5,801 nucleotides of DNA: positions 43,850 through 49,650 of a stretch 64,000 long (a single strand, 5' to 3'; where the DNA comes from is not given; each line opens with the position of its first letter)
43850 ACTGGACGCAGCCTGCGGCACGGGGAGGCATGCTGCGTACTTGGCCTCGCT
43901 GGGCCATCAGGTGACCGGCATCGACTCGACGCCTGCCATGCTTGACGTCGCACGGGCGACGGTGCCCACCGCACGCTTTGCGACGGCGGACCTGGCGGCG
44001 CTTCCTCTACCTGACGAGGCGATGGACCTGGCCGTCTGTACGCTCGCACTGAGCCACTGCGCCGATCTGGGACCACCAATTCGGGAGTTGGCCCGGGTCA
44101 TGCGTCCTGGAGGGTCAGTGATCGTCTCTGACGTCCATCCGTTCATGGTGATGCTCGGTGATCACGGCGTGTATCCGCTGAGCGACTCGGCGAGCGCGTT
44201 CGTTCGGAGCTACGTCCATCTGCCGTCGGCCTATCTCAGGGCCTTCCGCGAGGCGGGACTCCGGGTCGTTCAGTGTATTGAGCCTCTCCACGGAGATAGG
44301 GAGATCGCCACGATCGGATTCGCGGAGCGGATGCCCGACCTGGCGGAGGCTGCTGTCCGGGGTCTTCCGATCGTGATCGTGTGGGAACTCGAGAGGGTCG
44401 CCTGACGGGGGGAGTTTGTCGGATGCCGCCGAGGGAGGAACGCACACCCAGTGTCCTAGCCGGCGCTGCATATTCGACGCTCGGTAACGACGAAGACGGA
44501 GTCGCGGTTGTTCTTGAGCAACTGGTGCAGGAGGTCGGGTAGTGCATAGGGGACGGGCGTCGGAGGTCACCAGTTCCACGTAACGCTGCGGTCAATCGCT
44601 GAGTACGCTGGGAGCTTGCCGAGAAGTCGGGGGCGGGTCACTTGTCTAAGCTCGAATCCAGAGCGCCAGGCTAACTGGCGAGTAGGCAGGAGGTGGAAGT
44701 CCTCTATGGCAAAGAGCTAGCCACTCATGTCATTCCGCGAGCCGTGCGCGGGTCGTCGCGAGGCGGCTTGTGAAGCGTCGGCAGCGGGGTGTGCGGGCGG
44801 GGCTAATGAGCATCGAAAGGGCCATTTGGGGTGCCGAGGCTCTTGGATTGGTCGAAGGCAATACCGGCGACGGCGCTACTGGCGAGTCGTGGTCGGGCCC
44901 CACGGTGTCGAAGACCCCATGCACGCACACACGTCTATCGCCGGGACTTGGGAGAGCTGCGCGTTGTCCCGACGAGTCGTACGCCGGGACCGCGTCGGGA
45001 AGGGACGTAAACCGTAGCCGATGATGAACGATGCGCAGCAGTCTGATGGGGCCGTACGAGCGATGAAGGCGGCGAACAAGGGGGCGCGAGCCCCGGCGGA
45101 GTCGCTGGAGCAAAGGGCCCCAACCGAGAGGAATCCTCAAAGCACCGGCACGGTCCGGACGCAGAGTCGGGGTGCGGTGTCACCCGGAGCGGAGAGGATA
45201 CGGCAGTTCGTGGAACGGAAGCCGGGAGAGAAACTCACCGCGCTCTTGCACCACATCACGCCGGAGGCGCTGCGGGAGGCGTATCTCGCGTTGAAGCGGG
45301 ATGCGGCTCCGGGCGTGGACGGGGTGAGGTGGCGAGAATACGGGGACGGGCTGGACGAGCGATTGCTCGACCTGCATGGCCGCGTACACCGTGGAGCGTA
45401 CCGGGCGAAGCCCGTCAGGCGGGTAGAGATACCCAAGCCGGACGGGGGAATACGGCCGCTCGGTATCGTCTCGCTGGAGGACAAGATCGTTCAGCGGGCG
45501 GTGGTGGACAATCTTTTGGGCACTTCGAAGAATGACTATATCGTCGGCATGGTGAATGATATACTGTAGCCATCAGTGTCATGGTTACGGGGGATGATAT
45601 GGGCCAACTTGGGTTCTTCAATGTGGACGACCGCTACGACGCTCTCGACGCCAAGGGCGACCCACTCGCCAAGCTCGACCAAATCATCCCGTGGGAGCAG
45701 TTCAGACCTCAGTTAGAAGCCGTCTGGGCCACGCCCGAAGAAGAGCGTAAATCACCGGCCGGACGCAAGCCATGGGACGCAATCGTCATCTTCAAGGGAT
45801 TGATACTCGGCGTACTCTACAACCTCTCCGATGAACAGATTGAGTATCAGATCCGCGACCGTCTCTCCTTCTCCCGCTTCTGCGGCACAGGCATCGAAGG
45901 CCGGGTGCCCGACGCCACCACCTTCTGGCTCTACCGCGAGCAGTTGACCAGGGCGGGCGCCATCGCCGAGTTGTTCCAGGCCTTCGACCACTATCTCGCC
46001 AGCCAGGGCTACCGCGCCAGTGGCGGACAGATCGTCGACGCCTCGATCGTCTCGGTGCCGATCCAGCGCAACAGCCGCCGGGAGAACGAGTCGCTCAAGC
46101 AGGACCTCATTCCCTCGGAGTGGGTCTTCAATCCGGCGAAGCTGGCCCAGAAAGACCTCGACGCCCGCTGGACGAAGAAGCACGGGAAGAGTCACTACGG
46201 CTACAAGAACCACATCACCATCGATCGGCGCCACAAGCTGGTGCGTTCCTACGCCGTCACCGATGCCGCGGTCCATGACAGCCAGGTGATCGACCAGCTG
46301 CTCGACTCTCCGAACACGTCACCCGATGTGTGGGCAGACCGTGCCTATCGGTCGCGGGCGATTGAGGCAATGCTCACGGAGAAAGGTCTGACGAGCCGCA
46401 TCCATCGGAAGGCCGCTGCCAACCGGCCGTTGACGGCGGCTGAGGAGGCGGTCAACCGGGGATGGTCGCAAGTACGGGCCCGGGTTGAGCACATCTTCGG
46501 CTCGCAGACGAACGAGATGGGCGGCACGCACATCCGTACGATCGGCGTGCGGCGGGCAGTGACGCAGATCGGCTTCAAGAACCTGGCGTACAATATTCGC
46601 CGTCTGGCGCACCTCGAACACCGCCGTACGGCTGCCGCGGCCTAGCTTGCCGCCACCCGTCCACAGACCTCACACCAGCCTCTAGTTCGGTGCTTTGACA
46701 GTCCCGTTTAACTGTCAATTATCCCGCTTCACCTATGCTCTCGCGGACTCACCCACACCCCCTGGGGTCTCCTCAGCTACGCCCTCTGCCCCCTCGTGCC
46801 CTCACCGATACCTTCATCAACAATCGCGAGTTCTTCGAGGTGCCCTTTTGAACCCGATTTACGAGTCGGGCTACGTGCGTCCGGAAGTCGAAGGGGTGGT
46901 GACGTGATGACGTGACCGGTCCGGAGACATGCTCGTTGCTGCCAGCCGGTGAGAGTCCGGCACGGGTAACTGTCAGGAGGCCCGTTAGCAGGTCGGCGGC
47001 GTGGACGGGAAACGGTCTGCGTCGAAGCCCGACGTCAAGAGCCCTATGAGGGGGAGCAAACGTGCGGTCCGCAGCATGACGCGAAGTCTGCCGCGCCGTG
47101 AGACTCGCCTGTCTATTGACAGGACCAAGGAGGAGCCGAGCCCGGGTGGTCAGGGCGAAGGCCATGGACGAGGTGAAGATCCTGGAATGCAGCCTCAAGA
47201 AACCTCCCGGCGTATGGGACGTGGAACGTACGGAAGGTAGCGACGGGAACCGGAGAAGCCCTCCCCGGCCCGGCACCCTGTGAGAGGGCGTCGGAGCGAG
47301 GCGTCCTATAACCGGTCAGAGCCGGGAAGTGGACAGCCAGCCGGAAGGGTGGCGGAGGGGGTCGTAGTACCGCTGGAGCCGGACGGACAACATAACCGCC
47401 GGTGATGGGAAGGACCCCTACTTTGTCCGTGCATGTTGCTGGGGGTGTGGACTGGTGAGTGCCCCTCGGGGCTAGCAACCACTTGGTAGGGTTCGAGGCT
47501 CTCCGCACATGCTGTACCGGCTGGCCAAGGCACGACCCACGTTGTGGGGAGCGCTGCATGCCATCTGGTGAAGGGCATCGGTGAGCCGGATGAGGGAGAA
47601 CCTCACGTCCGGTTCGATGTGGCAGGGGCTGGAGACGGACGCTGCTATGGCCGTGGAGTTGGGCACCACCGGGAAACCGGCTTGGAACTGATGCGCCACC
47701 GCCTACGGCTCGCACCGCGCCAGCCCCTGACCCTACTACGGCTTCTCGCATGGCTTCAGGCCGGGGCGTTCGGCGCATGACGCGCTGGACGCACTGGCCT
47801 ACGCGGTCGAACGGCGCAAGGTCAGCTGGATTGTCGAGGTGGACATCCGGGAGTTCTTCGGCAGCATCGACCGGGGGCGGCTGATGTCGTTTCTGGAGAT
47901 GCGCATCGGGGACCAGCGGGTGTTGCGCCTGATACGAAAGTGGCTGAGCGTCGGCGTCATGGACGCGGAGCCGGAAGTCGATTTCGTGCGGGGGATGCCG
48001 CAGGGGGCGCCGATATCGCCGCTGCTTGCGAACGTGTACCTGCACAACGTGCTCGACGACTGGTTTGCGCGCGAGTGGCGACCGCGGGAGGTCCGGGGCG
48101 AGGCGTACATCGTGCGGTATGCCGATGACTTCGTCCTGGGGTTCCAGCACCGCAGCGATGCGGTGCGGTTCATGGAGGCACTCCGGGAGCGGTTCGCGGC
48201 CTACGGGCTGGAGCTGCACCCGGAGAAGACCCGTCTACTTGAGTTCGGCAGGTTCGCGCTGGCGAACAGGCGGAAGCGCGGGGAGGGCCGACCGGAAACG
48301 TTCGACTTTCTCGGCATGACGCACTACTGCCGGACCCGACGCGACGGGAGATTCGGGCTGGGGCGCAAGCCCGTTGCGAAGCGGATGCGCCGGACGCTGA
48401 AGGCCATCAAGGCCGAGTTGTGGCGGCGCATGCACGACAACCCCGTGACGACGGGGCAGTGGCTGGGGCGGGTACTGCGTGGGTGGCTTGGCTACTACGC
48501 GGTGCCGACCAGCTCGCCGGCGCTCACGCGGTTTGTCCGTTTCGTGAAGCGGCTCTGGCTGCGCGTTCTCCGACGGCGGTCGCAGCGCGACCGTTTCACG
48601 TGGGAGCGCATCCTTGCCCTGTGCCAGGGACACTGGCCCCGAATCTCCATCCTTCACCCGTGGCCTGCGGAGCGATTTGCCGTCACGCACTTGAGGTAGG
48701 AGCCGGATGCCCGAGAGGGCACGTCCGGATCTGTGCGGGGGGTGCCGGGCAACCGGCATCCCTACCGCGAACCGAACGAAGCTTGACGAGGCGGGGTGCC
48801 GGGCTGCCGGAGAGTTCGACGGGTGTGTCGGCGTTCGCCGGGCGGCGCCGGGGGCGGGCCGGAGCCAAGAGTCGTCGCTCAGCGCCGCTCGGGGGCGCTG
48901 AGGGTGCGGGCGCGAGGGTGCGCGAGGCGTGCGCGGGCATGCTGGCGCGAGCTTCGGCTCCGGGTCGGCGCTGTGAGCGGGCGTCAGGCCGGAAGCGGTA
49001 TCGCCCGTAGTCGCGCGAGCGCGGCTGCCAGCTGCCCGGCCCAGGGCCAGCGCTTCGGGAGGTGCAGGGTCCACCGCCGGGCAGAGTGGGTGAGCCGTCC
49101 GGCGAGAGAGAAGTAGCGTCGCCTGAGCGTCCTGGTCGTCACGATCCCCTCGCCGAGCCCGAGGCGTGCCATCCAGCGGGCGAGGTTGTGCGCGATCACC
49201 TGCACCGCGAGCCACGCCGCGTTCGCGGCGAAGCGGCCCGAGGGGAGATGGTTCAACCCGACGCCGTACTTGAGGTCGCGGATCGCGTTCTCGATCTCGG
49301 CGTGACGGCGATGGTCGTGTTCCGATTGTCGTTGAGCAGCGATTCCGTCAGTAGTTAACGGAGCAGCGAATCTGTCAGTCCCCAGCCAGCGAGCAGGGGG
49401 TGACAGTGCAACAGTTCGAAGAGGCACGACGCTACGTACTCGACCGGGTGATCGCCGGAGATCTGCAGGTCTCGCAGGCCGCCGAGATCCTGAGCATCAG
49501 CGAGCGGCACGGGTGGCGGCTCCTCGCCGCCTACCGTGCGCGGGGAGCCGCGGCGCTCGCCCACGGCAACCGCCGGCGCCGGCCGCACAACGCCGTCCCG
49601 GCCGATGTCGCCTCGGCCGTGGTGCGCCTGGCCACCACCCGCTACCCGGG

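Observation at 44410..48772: Group II intron whose RT/maturase ORF is split seamlessly by a 2.2-kb insertion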

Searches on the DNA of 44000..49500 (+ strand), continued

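Call 28: get_annotated_region(hit=H7, flank=3000)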
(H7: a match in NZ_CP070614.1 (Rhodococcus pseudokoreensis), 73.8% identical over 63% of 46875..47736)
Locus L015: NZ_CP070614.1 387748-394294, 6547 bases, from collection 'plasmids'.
description: Rhodococcus pseudokoreensis strain R79 plasmid unnamed5, complete sequence
organism: Rhodococcus pseudokoreensis (NCBI taxid 2811421)
taxonomy: Bacteria; Actinomycetota; Actinomycetes; Mycobacteriales; Nocardiaceae; Rhodococcus; Rhodococcus pseudokoreensis
host: -; source: cell culture,rhizosphere of apple plantlets grown in replant diseased soil; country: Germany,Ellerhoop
typing (MOB-suite, as given by PLSDB): non-mobilizable; replicon rep_cluster_906
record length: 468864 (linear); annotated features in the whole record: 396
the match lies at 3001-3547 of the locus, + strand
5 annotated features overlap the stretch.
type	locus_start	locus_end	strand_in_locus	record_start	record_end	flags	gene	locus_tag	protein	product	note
CDS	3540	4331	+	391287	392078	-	-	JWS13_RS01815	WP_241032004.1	reverse transcriptase domain-containing protein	-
CDS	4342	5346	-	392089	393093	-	-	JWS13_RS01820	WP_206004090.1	tyrosine-type recombinase/integrase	GO:0015074 - DNA integration [Evidence IEA]; GO:0006310 - DNA recombination [Evidence IEA]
CDS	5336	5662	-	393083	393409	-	-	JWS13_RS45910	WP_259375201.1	tyrosine-type recombinase/integrase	-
CDS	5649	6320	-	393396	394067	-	-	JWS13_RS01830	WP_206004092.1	tyrosine-type recombinase/integrase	GO:0015074 - DNA integration [Evidence IEA]; GO:0006310 - DNA recombination [Evidence IEA]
CDS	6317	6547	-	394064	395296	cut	-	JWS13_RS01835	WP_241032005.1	site-specific integrase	GO:0015074 - DNA integration [Evidence IEA]; GO:0006310 - DNA recombination [Evidence IEA]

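Call 29: get_annotated_region(hit=H5, flank=3000)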
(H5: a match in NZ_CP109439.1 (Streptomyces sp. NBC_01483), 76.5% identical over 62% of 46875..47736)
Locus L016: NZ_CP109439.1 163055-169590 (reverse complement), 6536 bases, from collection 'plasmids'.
description: Streptomyces sp. NBC_01483 plasmid unnamed1, complete sequence
organism: Streptomyces sp. NBC_01483 (NCBI taxid 2903883)
taxonomy: Bacteria; Actinomycetota; Actinomycetes; Kitasatosporales; Streptomycetaceae; Streptomyces; Streptomyces sp. NBC 01483
host: -; source: -; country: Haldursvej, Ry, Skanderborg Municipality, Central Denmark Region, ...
typing (MOB-suite, as given by PLSDB): mobilizable; replicon rep_cluster_1910; relaxase MOBP,MOBP,MOBP,MOBP,MOBP
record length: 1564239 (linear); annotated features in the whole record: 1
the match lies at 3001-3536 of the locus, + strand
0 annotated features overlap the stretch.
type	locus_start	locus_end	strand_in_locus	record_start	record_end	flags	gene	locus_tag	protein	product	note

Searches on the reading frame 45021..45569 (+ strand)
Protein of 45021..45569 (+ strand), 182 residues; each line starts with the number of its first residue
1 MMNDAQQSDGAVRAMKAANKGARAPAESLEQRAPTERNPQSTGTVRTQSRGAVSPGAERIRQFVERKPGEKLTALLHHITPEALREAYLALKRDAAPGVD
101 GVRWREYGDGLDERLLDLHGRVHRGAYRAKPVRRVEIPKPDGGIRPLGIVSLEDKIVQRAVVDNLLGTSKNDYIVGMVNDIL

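Call 36: find_encoding_contigs(protein=window:45021-45569:+, flank=10000, max_places=8)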
Protein window:45021-45569:+ (182 aa): no gene with exactly this product is on record in the collection.

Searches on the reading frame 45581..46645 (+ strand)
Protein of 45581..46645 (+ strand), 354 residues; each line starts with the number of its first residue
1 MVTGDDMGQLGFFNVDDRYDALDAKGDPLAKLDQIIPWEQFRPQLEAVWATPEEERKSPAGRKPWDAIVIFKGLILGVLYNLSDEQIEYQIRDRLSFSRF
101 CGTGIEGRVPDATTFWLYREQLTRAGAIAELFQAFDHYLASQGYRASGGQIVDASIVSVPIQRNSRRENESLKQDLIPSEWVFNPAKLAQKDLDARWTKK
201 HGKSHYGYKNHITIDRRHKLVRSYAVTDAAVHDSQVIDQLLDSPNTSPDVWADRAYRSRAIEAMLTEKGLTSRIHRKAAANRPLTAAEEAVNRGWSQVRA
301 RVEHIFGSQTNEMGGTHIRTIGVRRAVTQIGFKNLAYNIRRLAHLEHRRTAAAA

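Call 8: search_protein_families(library=pfam, proteins=[window:45581-46645:+])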
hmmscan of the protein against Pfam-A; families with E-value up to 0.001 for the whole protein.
window:45581-46645:+ (354 aa): 5 families
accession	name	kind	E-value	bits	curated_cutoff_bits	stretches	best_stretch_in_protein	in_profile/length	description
PF01609.27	DDE_Tnp_1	-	4.3e-26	92.3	23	1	151-339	8-200/200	Transposase DDE domain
PF05598.16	DUF772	-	1.1e-19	70.6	23.1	1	61-134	1-73/74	Transposase domain (DUF772)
PF13359.12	DDE_Tnp_4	-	1.6e-07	31.5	24.8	1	203-307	25-125/158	DDE superfamily endonuclease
PF13612.12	DDE_Tnp_1_3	-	1.4e-05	25.6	27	1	199-274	37-109/155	Transposase DDE domain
PF13751.12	DDE_Tnp_1_6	-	0.00037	21.2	25.1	0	286-342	68-124/125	Transposase DDE domain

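Call 9: search_protein_families(library=ncbifam, proteins=[window:45581-46645:+])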
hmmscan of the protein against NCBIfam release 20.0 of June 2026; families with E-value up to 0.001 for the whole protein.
window:45581-46645:+ (354 aa): 8 families
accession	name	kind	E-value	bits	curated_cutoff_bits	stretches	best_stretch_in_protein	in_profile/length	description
NF033581.1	transpos_IS5_4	equivalog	1.1e-80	271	140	1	29-339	2-284/285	IS5 family transposase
NF033551.1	transpos_IS1182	equivalog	3.1e-36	125.3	270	3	19-174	14-163/488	IS1182 family transposase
NF033593.1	transpos_ISNCY_1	equivalog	2.2e-13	49.7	325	2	29-135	13-118/444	ISNCY family transposase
NF033578.1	transpos_IS5_1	equivalog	4.7e-13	49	275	2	27-156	17-143/419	IS5 family transposase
NF033520.1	transpos_IS982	equivalog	1e-12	48.2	130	1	203-339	109-241/243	IS982 family transposase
NF033580.1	transpos_IS5_3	equivalog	1.4e-11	44.4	110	1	109-307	55-226/258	IS5 family transposase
NF033579.1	transpos_IS5_2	equivalog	2.5e-09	37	140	1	198-340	128-288/289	IS5 family transposase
NF033592.1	transpos_IS4_1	equivalog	0.00011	21.5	115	1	198-324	128-256/332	IS4 family transposase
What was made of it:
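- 45519..46844 (+): IS5-family insertion sequence, 1326 bp. Its transposase ORF is 45581-46645. The target is duplicated at 45513-45518 and 46845-46850 (CTTTTG; the true duplication may be 4-6 bp). NF033581 at 271 bits (call 9).
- On IS5-family insertion sequence (45519-46844): NF033581 at 271 bits against 140 (call 9).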

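Call 11: find_encoding_contigs(protein=window:45581-46645:+, flank=6000, max_places=8)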
Protein window:45581-46645:+ (354 aa): 18 contigs read that carry it; 7 places shown.
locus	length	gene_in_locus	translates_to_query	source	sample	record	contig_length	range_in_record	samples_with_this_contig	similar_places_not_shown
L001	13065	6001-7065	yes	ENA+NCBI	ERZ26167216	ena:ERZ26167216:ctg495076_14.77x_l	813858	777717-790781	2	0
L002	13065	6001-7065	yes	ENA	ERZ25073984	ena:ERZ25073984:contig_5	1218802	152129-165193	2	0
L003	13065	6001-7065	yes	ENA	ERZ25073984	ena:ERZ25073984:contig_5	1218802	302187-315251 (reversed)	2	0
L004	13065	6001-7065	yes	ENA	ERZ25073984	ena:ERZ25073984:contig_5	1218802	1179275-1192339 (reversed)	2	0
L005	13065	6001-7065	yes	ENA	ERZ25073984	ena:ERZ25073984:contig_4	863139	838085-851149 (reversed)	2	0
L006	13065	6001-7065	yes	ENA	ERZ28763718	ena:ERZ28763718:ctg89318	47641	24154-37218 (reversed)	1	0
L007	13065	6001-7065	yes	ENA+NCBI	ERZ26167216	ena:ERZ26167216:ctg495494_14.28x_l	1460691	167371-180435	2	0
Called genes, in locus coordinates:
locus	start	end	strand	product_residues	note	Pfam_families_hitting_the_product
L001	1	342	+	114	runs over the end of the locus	-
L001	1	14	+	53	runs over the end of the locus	-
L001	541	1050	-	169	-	-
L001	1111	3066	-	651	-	PF02518:HATPase_c, PF00204:DNA_gyraseB, PF01751:Toprim, PF00986:DNA_gyraseB_C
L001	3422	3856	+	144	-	PF01980:TrmO_N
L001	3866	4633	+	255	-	PF00730:HhH-GPD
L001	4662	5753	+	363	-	PF06071:YchF-GTPase_C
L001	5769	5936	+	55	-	-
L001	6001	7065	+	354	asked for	PF05598:DUF772, PF01609:DDE_Tnp_1, PF13359:DDE_Tnp_4 (weak), PF13612:DDE_Tnp_1_3 (weak)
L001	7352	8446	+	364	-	PF13936:HTH_38 (faint), PF13384:HTH_23, PF13518:HTH_28, PF13551:HTH_29, PF13565:HTH_32, PF13358:DDE_3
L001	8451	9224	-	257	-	PF01695:IstB_IS21, PF00308:Bac_DnaA (weak)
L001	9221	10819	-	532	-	PF00665:rve, PF22483:Mu-transpos_C_2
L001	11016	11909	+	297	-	PF18864:AbiTii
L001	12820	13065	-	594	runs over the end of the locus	-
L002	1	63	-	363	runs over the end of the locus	PF06071:YchF-GTPase_C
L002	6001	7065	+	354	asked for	PF05598:DUF772, PF01609:DDE_Tnp_1, PF13359:DDE_Tnp_4 (weak), PF13612:DDE_Tnp_1_3 (weak)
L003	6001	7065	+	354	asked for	PF05598:DUF772, PF01609:DDE_Tnp_1, PF13359:DDE_Tnp_4 (weak), PF13612:DDE_Tnp_1_3 (weak)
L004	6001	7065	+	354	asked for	PF05598:DUF772, PF01609:DDE_Tnp_1, PF13359:DDE_Tnp_4 (weak), PF13612:DDE_Tnp_1_3 (weak)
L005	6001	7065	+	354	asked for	PF05598:DUF772, PF01609:DDE_Tnp_1, PF13359:DDE_Tnp_4 (weak), PF13612:DDE_Tnp_1_3 (weak)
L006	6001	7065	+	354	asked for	PF05598:DUF772, PF01609:DDE_Tnp_1, PF13359:DDE_Tnp_4 (weak), PF13612:DDE_Tnp_1_3 (weak)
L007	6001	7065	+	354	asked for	PF05598:DUF772, PF01609:DDE_Tnp_1, PF13359:DDE_Tnp_4 (weak), PF13612:DDE_Tnp_1_3 (weak)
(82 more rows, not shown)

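Call 54: list_cluster_members(proteins=[P0001, window:45581-46645:+, P0012])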
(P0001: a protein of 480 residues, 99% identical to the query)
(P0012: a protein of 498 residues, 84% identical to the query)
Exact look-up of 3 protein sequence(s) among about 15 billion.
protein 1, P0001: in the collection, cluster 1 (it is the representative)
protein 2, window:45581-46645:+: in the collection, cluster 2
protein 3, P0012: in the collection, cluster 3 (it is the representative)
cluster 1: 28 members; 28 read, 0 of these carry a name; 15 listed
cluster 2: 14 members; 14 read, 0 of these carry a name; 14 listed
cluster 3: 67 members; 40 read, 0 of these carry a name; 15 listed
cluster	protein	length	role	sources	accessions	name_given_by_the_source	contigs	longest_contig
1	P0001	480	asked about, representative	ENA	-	-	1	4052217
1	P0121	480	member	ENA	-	-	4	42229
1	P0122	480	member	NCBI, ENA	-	-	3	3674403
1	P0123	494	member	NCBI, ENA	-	-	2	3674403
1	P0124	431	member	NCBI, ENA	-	-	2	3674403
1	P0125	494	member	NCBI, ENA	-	-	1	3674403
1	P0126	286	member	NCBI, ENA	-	-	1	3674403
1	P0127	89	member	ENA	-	-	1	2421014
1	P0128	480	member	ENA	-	-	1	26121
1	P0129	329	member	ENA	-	-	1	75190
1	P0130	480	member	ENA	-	-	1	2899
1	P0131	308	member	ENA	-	-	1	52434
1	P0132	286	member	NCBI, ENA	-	-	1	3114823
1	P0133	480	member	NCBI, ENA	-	-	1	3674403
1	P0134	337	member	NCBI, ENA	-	-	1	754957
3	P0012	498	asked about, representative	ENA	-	-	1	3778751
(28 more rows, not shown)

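Call 55: find_encoding_contigs(protein=P0126, flank=6000, max_places=4)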
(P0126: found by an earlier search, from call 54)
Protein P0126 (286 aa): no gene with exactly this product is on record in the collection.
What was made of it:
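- Tried and rejected: P0126 was not on record (call 55).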

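Call 56: find_encoding_contigs(protein=P0132, flank=6000, max_places=4)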
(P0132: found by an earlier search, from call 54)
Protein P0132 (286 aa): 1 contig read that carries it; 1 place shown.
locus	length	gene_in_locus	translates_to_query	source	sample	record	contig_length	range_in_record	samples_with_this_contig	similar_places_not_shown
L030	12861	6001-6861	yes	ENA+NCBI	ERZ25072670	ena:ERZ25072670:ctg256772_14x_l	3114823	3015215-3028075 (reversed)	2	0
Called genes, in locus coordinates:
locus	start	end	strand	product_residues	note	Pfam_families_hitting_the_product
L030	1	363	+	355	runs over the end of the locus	PF00497:SBP_bac_3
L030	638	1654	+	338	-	PF00497:SBP_bac_3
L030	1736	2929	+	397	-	PF00528:BPD_transp_1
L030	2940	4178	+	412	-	PF00528:BPD_transp_1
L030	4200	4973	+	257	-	PF02463:SMC_N, PF13166:AAA_13 (faint), PF00005:ABC_tran, PF13304:AAA_21 (weak)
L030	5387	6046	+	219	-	-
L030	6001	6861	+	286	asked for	PF00078:RVT_1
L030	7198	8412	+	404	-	PF01548:DEDD_Tnp_IS110, PF02371:Transposase_20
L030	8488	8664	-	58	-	PF01695:IstB_IS21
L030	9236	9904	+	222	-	PF02371:Transposase_20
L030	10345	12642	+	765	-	PF00028:Cadherin, PF17803:Cadherin_4 (weak), PF17963:Big_9 (weak), PF00028:Cadherin, PF22729:NCH3 (faint)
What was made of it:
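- Tried and rejected: P0132 (L030) is a frameshifted copy, not a twintron (call 56).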
